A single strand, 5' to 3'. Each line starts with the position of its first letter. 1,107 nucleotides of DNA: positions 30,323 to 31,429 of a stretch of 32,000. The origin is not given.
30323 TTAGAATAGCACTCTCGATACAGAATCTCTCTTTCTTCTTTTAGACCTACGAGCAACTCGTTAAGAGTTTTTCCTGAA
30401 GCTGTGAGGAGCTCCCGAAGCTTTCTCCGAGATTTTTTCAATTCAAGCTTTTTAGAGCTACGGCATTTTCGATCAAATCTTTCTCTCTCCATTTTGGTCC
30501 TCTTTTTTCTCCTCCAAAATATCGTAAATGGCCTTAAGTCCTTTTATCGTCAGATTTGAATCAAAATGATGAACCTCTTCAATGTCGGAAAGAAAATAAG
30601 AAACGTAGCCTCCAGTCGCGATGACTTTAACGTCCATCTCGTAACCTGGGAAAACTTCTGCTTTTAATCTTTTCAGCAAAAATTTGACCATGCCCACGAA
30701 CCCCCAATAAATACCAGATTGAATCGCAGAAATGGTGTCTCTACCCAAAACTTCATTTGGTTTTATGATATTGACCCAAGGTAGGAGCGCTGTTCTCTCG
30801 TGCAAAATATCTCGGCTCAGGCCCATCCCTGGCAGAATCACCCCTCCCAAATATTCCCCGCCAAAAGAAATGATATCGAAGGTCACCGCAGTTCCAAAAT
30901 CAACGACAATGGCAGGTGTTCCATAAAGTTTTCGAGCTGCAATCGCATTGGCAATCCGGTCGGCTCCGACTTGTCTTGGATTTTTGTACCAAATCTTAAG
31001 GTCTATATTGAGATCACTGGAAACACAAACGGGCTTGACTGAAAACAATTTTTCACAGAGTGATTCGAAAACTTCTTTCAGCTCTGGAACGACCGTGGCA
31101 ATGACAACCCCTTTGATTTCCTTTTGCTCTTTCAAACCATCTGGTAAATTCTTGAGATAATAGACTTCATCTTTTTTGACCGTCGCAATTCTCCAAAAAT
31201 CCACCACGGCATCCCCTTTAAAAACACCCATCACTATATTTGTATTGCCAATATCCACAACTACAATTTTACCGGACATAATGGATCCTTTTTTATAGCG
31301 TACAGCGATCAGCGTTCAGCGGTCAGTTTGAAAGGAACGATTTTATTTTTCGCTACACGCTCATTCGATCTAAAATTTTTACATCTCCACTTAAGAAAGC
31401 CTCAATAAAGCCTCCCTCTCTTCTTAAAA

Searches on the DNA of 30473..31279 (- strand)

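Call 71: search_with_rna_model(model_id=R1, sources=[L086, L087], max_evalue=10)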
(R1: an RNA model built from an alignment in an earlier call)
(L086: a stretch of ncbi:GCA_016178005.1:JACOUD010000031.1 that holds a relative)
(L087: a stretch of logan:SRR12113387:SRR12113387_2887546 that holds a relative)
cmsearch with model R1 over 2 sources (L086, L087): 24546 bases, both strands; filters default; matches with E-value up to 10: 0.
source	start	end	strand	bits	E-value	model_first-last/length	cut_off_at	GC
